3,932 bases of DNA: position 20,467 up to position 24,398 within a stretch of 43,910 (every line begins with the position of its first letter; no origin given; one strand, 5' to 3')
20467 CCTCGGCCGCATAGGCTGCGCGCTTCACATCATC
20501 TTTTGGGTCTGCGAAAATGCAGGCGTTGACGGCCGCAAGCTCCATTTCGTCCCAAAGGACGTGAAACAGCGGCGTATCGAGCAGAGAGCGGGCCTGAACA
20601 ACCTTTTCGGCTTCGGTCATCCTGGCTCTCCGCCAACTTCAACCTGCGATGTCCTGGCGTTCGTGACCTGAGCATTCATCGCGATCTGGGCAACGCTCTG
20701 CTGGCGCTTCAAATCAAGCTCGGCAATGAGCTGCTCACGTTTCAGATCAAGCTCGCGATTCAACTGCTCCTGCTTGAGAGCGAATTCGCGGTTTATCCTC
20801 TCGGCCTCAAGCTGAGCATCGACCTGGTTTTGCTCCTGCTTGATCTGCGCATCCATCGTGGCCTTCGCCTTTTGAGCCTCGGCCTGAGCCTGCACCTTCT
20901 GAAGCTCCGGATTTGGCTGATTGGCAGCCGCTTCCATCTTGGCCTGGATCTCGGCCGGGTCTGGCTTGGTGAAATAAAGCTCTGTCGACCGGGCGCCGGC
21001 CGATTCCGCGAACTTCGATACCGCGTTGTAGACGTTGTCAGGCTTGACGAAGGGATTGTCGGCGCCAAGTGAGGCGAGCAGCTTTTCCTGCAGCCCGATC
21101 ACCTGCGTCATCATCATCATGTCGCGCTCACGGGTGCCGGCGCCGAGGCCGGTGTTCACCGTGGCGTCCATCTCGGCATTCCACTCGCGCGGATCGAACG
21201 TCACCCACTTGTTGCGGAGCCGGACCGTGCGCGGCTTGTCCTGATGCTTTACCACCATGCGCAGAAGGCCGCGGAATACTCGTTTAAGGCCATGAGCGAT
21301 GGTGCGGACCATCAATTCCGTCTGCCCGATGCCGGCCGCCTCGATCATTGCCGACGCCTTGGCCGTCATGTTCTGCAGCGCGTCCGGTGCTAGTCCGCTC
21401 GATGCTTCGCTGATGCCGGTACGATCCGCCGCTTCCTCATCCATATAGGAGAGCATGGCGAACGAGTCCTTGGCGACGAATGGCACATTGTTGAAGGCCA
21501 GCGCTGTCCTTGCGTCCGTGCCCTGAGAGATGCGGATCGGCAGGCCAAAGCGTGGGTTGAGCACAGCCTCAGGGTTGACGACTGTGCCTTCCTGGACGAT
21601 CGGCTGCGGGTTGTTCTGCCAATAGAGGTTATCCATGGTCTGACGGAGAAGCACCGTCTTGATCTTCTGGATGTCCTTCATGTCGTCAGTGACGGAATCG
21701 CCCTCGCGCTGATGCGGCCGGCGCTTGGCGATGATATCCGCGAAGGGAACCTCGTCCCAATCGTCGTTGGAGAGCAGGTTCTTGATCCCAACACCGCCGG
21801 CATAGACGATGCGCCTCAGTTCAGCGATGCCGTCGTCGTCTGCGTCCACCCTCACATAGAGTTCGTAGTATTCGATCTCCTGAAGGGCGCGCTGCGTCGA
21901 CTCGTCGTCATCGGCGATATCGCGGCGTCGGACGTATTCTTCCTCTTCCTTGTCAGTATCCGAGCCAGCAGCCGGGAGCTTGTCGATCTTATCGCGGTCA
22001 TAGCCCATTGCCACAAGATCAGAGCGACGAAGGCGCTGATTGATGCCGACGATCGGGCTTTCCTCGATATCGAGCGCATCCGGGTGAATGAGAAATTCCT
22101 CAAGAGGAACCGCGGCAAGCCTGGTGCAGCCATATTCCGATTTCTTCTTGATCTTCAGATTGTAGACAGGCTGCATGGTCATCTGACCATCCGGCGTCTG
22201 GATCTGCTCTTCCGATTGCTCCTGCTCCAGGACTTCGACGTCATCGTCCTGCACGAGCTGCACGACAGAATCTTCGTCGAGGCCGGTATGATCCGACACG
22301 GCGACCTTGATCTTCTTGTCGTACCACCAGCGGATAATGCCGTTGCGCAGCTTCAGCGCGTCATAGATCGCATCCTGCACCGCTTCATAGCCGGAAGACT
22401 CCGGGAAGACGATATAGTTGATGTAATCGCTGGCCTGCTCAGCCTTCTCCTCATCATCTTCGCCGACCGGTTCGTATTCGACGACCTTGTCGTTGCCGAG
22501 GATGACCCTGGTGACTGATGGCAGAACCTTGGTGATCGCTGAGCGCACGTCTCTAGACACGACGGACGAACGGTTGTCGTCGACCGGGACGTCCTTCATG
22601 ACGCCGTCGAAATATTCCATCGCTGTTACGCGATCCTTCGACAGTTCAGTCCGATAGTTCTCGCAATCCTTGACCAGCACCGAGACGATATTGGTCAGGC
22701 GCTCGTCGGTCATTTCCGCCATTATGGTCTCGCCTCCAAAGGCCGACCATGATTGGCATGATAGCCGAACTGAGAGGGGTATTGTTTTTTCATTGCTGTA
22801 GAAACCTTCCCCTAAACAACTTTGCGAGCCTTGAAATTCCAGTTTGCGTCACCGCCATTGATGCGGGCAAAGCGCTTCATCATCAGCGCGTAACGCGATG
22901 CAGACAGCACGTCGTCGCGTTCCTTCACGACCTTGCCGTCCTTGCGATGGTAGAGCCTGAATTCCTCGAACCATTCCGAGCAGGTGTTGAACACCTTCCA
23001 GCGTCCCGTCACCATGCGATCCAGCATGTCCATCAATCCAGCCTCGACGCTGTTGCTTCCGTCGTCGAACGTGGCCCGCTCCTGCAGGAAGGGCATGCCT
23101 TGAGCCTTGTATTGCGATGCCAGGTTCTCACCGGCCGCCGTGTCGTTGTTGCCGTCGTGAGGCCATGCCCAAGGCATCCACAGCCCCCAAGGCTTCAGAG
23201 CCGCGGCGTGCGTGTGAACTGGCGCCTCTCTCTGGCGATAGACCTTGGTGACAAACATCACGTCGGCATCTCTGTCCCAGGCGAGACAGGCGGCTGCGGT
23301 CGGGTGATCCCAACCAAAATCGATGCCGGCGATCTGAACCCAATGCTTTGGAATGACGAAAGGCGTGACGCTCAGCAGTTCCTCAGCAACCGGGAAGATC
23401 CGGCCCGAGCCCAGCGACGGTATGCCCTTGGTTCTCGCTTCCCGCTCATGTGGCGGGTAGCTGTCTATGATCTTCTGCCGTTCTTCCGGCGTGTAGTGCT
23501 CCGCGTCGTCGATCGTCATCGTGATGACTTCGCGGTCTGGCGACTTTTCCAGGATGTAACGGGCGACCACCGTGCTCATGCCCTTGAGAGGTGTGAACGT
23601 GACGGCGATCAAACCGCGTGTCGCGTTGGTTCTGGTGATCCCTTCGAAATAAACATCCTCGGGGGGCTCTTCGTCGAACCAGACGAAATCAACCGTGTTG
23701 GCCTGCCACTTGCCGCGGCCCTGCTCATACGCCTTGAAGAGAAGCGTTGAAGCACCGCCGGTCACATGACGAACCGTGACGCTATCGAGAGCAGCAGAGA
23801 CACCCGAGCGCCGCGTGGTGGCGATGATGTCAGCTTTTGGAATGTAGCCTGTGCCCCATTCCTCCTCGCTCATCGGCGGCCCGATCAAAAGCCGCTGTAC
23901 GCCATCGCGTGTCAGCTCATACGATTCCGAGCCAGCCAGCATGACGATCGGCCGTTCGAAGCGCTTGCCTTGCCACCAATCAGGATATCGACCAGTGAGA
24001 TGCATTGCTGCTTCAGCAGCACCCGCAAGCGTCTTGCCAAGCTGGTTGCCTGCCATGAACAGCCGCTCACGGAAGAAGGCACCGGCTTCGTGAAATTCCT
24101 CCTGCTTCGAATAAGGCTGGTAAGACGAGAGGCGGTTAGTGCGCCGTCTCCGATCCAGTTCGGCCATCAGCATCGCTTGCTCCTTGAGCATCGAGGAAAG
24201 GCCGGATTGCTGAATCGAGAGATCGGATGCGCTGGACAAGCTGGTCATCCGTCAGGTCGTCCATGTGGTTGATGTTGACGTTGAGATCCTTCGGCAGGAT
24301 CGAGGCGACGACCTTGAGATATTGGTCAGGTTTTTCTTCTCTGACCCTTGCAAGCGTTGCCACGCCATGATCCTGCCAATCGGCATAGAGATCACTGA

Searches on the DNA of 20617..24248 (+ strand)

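Call 74: search_dna_similar(query=window:20617-24248:+, collection=phages, mode=distant, max_evalue=1e-10, max_rows=12)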
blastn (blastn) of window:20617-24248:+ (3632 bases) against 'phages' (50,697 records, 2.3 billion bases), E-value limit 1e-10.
Records with a match: 17; places in all: 21; records where one place covers at least 80% of the query: 0.
Best place of each record, by identity: 80-90% 4; 60-80% 13.
By first word of the organism name: Sulfitobacter 7; Rhizobium 4; Xylella 3; EBPR 1; Microcystis 1; Achromobacter 1.
By host as written in the record: Sulfitobacter sp. CB2047 6; Xylella fastidiosa 2; Rhizobium etli sv. phaseoli N561 1; Rhizobium etli N741 1; Rhizobium etli N6212 1; Rhizobium phaseoli N3_2 1; - 1; Sulfitobacter sp. HGT1 1; and 3 more.
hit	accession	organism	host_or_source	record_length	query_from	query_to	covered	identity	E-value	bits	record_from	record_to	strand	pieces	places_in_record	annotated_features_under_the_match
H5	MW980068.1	Rhizobium phage RHEph18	Rhizobium etli sv. phaseoli N561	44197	1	2106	58%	84.7%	0e+0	2331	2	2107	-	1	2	portal protein | hypothetical protein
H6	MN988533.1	Rhizobium phage RHph_N2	Rhizobium etli N741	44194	1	2106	58%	84.7%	0e+0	2324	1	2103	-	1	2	portal protein | hypothetical protein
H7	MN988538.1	Rhizobium phage RHph_Y25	Rhizobium etli N6212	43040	1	2106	58%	84.6%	0e+0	2328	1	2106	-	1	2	portal protein | hypothetical protein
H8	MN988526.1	Rhizobium phage RHph_N3_2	Rhizobium phaseoli N3_2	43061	2250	3632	38%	82.6%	0e+0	1413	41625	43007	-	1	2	terminase large subunit protein | hypothetical protein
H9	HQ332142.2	Sulfitobacter phage pCB2047-A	Sulfitobacter sp. CB2047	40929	341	1410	29%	67.3%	3e-83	317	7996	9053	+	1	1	portal protein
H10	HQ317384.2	Sulfitobacter phage pCB2047-C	Sulfitobacter sp. CB2047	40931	341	1410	29%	67.3%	3e-83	317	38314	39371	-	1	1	portal protein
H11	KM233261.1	Sulfitobacter phage NYA-2014a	Sulfitobacter sp. CB2047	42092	341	1410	29%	67.3%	3e-83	317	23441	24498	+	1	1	putative portal protein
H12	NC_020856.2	Sulfitobacter phage pCB2047-C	Sulfitobacter sp. CB2047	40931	341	1410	29%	67.3%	3e-83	317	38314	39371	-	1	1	portal protein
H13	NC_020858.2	Sulfitobacter phage pCB2047-A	Sulfitobacter sp. CB2047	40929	341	1410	29%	67.3%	3e-83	317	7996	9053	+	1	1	portal protein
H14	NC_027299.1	Sulfitobacter phage NYA-2014a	Sulfitobacter sp. CB2047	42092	341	1410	29%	67.3%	3e-83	317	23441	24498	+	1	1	portal protein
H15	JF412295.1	EBPR podovirus 2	-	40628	288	1257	27%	71.2%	5e-132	479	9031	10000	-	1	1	gp17: portal protein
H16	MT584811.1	Sulfitobacter phage phiGT1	Sulfitobacter sp. HGT1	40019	418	1410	27%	68.8%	1e-95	359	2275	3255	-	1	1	portal protein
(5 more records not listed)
